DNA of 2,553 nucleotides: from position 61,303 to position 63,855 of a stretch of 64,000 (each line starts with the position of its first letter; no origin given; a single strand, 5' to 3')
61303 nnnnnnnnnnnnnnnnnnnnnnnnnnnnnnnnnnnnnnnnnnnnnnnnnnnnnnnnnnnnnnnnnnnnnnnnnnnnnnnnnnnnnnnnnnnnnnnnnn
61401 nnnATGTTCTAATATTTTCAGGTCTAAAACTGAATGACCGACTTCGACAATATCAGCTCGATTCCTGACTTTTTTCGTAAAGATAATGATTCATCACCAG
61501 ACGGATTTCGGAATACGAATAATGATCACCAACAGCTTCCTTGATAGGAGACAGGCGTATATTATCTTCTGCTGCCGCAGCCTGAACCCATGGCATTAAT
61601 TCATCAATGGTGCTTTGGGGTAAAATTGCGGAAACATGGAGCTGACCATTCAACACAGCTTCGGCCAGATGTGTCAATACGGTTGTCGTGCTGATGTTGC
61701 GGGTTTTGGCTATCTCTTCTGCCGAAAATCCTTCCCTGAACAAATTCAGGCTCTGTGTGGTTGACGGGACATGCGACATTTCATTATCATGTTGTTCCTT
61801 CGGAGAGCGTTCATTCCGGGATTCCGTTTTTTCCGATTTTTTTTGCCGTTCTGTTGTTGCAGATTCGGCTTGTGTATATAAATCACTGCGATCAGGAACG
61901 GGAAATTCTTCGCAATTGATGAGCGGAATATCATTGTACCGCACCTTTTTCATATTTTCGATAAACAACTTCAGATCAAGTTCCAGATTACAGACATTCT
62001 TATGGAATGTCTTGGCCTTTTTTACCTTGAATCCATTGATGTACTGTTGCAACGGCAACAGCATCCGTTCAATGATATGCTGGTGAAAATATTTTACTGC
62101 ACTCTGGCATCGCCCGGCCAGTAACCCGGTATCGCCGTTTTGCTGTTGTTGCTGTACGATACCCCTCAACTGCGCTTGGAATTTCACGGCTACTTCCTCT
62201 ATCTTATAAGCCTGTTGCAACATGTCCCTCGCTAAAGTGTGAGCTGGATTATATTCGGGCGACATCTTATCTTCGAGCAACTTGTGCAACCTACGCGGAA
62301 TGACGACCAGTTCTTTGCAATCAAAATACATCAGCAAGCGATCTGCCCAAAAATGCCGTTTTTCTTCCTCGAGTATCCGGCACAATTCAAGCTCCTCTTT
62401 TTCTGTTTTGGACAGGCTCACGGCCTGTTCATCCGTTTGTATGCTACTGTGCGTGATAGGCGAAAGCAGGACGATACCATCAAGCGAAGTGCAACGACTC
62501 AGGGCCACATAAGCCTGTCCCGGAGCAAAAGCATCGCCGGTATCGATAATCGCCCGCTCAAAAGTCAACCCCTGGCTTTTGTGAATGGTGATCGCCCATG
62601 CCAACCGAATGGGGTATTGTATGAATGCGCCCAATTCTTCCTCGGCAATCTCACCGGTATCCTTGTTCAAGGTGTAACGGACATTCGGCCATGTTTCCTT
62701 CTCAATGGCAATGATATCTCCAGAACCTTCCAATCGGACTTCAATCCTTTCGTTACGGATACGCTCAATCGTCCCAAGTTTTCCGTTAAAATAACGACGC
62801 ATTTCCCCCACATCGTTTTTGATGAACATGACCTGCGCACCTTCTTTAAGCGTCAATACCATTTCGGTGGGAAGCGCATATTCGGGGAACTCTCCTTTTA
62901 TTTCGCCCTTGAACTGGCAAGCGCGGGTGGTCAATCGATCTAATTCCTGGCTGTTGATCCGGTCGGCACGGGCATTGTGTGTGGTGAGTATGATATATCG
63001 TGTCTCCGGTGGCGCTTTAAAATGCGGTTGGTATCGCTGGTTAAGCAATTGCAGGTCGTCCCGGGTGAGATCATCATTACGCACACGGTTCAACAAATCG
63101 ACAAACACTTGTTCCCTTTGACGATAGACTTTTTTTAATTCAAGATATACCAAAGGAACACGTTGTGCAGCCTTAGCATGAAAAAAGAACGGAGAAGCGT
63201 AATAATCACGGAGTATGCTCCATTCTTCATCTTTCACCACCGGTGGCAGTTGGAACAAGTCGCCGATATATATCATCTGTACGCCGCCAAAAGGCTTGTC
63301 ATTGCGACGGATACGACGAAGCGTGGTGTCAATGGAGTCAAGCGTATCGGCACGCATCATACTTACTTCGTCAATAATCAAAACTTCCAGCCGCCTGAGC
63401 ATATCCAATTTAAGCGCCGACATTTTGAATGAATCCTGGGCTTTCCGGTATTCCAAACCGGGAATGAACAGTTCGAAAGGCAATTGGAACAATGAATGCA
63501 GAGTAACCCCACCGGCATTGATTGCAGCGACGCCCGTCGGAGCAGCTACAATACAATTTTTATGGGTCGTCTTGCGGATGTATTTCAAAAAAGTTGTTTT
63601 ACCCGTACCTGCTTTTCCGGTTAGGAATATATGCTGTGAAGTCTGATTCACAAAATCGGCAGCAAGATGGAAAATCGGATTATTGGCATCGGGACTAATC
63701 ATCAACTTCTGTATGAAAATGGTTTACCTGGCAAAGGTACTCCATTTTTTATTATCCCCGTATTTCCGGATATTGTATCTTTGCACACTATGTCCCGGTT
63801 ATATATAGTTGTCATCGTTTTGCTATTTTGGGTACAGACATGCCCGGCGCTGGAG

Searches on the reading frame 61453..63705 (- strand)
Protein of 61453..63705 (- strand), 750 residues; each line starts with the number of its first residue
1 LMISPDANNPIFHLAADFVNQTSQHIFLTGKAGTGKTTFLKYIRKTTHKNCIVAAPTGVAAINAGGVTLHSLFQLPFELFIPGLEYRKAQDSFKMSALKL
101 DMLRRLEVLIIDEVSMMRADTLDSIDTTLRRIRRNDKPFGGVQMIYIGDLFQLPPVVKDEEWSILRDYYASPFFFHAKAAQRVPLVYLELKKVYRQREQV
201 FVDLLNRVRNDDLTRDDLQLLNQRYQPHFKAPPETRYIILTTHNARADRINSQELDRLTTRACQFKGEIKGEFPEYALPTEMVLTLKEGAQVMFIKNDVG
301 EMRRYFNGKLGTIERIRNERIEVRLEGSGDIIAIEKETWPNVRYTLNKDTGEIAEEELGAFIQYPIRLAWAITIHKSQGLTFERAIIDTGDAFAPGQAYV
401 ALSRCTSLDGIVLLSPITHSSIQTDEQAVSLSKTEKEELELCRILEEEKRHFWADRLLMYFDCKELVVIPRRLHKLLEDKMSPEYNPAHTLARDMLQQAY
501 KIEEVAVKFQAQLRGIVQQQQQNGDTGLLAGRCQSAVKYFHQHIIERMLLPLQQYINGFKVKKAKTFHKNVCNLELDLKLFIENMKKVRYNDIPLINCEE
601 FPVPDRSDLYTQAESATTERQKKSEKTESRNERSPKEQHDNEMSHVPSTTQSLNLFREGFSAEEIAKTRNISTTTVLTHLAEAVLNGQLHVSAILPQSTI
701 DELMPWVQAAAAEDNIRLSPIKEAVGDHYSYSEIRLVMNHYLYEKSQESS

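Call 10: search_protein_families(library=pfam, proteins=[window:61453-63705:-])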
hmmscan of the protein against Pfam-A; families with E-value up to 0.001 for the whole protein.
window:61453-63705:- (750 aa): 9 families
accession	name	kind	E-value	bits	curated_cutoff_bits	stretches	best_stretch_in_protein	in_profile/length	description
PF05970.20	PIF1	-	2.4e-30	106.3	25.9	1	11-209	9-213/223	PIF1-like helicase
PF14493.12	HTH_40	-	2e-21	76.5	27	1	649-738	2-89/89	Helix-turn-helix domain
PF13604.12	AAA_30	-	1e-11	45.3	27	1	16-223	11-182/191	AAA domain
PF13245.12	AAA_19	-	2.8e-10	40.9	25.1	1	22-157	10-133/134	AAA domain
PF13401.12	AAA_22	-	8.4e-09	36.3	27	1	21-149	3-123/130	AAA domain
PF02689.20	Herpes_Helicase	-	4.2e-08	32.1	27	1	360-413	721-776/808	Helicase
PF13538.12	UvrD_C_2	-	1.6e-05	25.1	27.4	1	368-404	1-44/52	UvrD-like helicase C-terminal domain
PF13479.12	AAA_24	-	9.3e-05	22.8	27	1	24-139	3-99/195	AAA domain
PF19610.4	DUF6115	-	0.00072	20.4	27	0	614-671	65-122/134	Family of unknown function (DUF6115)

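Call 81: find_encoding_contigs(protein=window:61453-63705:-, flank=10000, max_places=2)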
Protein window:61453-63705:- (750 aa): no gene with exactly this product is on record in the collection.
